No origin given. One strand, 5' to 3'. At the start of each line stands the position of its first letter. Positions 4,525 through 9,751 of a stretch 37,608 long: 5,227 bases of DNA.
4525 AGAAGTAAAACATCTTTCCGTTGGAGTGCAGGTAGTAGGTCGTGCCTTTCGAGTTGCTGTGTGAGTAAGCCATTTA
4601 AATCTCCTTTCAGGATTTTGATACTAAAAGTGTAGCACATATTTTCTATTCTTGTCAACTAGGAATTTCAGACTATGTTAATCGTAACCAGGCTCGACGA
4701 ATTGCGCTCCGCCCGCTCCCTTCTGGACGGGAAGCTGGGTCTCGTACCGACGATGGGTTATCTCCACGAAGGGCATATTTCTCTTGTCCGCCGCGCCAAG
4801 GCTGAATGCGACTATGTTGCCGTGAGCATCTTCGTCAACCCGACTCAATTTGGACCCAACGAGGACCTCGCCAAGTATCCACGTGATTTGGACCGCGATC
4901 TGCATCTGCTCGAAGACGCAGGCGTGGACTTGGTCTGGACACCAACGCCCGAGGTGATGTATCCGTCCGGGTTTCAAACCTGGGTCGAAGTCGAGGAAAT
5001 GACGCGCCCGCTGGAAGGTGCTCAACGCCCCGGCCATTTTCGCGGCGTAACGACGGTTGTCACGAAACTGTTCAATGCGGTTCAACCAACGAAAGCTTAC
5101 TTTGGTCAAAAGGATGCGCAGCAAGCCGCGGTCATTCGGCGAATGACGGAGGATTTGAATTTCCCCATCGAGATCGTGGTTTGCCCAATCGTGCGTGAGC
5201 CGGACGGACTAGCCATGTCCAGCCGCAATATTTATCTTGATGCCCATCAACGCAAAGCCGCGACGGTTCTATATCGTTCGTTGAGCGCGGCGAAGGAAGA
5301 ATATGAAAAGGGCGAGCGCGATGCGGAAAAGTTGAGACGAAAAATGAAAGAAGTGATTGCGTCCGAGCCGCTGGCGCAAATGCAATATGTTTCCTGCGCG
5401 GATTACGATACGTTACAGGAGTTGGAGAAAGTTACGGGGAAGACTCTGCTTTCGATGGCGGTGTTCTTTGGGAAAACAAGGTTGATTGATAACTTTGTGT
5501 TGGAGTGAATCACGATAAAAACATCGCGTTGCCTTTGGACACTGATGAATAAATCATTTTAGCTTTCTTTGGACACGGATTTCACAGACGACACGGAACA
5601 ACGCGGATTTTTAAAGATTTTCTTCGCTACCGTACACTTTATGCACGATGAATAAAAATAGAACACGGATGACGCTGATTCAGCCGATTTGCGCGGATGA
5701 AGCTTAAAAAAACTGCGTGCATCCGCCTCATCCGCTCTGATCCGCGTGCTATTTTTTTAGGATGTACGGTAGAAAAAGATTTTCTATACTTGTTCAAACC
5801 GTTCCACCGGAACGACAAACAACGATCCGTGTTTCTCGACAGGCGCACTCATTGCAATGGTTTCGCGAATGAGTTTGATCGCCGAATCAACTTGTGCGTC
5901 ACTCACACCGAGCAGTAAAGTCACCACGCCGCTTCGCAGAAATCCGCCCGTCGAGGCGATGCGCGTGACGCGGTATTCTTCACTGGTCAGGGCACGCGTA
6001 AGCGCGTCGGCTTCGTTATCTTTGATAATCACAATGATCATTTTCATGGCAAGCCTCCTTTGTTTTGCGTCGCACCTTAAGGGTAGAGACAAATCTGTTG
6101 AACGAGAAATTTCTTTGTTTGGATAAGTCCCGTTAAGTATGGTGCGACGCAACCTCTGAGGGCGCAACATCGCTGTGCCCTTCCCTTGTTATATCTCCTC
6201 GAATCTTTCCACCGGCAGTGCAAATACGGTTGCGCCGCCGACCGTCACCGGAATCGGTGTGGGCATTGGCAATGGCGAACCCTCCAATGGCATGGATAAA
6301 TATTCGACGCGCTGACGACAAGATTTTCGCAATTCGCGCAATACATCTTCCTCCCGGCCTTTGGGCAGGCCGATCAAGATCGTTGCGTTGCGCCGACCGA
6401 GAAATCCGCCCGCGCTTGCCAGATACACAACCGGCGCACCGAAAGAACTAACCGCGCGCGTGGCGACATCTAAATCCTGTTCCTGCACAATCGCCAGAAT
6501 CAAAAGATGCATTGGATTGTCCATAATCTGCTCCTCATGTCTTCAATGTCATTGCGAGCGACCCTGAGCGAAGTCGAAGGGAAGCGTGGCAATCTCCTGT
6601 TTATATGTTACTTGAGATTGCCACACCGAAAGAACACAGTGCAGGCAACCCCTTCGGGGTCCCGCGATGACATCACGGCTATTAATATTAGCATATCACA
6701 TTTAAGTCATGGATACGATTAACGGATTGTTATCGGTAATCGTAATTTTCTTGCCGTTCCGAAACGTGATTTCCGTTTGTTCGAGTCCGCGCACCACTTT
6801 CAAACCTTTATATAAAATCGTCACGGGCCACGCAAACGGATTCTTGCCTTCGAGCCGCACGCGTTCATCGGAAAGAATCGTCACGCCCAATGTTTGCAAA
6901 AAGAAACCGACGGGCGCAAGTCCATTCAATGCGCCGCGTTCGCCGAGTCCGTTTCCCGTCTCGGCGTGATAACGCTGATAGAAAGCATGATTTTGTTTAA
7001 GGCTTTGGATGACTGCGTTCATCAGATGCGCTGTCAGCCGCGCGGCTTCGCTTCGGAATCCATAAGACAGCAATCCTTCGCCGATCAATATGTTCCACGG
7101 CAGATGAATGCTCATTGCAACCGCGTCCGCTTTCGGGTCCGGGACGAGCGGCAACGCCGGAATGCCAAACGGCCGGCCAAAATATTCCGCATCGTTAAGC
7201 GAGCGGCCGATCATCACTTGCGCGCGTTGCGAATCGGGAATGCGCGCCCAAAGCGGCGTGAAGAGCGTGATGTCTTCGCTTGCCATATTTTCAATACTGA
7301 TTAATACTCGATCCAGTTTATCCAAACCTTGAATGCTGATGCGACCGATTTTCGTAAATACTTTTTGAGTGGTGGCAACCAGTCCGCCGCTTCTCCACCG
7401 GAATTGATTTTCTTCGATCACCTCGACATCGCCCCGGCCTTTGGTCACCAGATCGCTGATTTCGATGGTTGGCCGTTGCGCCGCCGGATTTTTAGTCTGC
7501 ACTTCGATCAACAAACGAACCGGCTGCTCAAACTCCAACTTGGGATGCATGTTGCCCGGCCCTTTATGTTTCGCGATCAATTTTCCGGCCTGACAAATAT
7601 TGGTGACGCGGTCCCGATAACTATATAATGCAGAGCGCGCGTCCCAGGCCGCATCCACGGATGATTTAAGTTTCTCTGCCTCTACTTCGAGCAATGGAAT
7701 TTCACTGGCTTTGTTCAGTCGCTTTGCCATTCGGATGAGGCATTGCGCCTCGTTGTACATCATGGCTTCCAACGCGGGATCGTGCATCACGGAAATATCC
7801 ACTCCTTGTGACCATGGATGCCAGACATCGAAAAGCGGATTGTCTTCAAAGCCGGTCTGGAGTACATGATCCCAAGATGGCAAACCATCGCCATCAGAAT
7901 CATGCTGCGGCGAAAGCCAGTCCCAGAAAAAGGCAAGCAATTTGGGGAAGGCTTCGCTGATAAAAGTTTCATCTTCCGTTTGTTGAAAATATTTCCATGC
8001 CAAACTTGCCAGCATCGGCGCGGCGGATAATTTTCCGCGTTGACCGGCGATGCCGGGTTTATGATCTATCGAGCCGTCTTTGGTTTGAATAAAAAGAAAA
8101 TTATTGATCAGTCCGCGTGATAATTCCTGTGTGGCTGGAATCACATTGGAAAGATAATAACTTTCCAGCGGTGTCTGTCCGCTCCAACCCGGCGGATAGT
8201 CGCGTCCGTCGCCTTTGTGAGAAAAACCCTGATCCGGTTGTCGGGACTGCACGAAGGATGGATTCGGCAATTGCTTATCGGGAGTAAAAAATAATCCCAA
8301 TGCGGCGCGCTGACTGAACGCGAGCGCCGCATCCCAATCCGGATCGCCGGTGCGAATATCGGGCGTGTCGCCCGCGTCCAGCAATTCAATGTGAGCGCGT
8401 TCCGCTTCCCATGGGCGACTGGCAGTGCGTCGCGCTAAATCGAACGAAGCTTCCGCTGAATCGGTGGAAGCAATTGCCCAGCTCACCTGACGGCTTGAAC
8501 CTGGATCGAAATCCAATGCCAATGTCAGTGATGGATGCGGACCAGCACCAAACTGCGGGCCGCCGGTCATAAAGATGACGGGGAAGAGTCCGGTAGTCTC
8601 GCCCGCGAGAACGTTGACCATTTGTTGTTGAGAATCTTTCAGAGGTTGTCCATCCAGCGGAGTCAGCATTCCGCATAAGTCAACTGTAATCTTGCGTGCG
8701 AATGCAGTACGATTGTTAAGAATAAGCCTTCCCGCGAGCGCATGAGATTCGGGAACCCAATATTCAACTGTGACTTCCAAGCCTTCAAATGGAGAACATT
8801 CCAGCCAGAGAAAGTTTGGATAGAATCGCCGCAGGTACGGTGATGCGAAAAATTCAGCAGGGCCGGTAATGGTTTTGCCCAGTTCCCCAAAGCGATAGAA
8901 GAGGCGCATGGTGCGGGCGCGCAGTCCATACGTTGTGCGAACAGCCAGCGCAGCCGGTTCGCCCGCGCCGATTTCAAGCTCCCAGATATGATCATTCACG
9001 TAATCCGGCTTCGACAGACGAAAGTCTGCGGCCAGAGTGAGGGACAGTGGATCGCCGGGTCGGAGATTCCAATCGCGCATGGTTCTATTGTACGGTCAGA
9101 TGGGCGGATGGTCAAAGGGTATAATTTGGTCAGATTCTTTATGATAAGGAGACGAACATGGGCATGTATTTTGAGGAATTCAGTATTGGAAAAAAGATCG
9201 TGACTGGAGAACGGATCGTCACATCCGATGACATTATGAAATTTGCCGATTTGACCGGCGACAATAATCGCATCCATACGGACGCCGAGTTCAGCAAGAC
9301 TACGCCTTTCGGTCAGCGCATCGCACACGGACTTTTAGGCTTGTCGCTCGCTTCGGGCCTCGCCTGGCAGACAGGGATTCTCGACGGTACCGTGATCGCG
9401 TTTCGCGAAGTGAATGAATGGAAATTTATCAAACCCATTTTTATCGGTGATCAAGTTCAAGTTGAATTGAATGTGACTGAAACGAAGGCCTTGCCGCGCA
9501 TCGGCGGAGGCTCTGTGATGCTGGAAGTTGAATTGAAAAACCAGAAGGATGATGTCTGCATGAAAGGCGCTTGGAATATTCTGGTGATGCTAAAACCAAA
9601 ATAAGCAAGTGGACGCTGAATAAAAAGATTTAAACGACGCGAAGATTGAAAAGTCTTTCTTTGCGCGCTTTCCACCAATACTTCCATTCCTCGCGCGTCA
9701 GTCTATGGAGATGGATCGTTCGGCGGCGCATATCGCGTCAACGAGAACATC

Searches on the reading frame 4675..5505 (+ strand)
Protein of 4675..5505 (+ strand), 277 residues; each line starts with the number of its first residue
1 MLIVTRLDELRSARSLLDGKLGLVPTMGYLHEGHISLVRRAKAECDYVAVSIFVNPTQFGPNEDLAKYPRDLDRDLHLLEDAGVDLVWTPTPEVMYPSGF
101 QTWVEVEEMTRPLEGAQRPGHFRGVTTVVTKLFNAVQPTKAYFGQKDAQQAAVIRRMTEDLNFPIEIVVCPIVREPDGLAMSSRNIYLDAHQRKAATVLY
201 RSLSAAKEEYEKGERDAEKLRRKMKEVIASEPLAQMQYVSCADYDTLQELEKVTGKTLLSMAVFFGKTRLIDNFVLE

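Call 13: search_protein_families(library=pfam, proteins=[window:4675-5505:+], max_evalue=0.1)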
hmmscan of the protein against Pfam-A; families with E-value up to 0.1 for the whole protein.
window:4675-5505:+ (277 aa): 1 family
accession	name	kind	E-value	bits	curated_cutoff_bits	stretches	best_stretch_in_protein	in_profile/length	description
PF02569.21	Pantoate_ligase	-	5.7e-111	370.4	20.7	1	4-274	3-267/268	Pantoate-beta-alanine ligase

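Call 36: find_related_loci(query=window:4675-5505:+, collection=genome_contigs, flank=8000)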
Query window:4675-5505:+ (277 aa) in genome_contigs; peptide patterns used: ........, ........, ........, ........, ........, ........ (x = any residue, [..] = any of these).
600 stretches matched a pattern (row limit reached: there are more); 596 encode a relative of the query (tblastn E <= 1e-3); the best 80 are kept; 80 distinct loci.
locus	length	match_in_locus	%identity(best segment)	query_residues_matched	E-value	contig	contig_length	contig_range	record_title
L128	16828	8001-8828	93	1-276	2e-176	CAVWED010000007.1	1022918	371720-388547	MAG: uncultured Chloroflexia bacterium isolate MFD01223.bin.1.30 genome assembly, contig: contig_8062, whole genome shot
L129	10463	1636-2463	81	1-276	2e-154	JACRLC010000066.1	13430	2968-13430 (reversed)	MAG: Chloroflexi bacterium isolate NC_groundwater_1871_Pr3_B-0.1um_54_18 SR2-18-B1_coassembly_415621, whole genome shotg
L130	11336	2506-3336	79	1-277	8e-153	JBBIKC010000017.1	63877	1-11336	MAG: Chloroflexota bacterium isolate BR2S70218_bin_177 NODE_213_length_63877_cov_11.586162, whole genome shotgun sequenc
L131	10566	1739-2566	77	1-276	1e-148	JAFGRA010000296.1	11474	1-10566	MAG: Anaerolineales bacterium isolate Zod_Metabat.802 k87_9651171, whole genome shotgun sequence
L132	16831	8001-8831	77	1-277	8e-148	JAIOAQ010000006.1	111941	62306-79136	MAG: Chloroflexota bacterium isolate S1bins192 c_000000000006, whole genome shotgun sequence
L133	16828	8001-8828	78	1-276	1e-147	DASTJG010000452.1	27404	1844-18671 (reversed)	MAG TPA_asm: Anaerolineales bacterium isolate SMAG_U1430 k141_8563, whole genome shotgun sequence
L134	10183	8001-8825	77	1-276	1e-145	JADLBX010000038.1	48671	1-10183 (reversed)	MAG: Anaerolineales bacterium isolate SJ198 c_000000736050, whole genome shotgun sequence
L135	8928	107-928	76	4-277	3e-144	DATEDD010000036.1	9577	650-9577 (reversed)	MAG TPA_asm: Anaerolineales bacterium isolate SMAG_U8289 k141_3148548, whole genome shotgun sequence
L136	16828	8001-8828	74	1-276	2e-144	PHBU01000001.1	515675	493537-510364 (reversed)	MAG: Chloroflexi bacterium HGW-Chloroflexi-6 bjp_ig2157_scaffold_1, whole genome shotgun sequence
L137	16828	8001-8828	75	1-276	7e-141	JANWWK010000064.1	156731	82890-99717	MAG: Anaerolineales bacterium isolate SKYG2 k141_473373, whole genome shotgun sequence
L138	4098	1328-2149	74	4-277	2e-143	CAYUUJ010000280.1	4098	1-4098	MAG TPA_asm: uncultured Anaerolineaceae bacterium isolate SRP136066_co1_144 genome assembly, contig: NODE_41828_length_4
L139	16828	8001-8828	72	1-276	2e-137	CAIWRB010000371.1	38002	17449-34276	MAG: uncultured Chloroflexi bacterium isolate LJ-3-65m_bin-0054 genome assembly, contig: bin-0054:371/470, whole genome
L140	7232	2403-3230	73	1-276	4e-137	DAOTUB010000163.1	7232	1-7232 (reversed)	MAG TPA_asm: Anaerolineae bacterium isolate F17_41 k129_657067, whole genome shotgun sequence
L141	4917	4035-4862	72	1-276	6e-134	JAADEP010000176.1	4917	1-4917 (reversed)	MAG: Chloroflexota bacterium isolate L_MetaBat.228 contig-127_23529, whole genome shotgun sequence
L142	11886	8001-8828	71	1-276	4e-131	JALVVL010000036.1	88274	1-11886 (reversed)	MAG: Anaerolineales bacterium isolate M10_metabat1_scaf2bin.023 M10_NODE_67_length_88274_cov_13.018764, whole genome sho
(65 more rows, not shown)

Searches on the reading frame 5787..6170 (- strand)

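Call 23: search_protein_families(library=pfam, proteins=[window:5787-6170:-], max_evalue=0.001)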
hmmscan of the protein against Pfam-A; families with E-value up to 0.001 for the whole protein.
window:5787-6170:- (128 aa): 2 families
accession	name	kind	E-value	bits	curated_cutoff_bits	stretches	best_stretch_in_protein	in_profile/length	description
PF06153.16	CdAMP_rec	-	7.7e-21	74.8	27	1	42-105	1-64/109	Cyclic-di-AMP receptor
PF00543.27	P-II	-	0.00011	22.9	25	0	42-126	1-96/102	Nitrogen regulatory protein P-II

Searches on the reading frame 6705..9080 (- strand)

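Call 23: search_protein_families(library=pfam, proteins=[window:6705-9080:-], max_evalue=0.001)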
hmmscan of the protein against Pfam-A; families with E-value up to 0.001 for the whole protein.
window:6705-9080:- (792 aa): 2 families
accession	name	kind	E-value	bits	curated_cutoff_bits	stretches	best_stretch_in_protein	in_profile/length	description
PF22422.2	MGH1-like_GH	-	3.6e-16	60.1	27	1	333-499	36-233/356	Mannosylglycerate hydrolase MGH1-like glycoside hydrolase domain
PF01204.24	Trehalase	-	2.1e-05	24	21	0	600-715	371-486/512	Trehalase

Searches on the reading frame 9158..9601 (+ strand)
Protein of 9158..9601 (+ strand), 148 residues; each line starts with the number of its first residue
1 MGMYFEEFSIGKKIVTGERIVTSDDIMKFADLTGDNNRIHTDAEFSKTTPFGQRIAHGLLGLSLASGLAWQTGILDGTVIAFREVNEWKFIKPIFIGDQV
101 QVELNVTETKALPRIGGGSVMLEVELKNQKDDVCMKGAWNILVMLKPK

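Call 23: search_protein_families(library=pfam, proteins=[window:9158-9601:+], max_evalue=0.001)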
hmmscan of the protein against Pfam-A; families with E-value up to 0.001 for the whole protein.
window:9158-9601:+ (148 aa): 2 families
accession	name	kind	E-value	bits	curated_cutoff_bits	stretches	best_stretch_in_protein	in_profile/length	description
PF01575.25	MaoC_dehydratas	-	8.4e-25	87.2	27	1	10-112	6-107/123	MaoC like domain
PF13452.11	FAS1_DH_region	-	0.00087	19.9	22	0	10-131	3-126/132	FAS1-like, dehydratase domain region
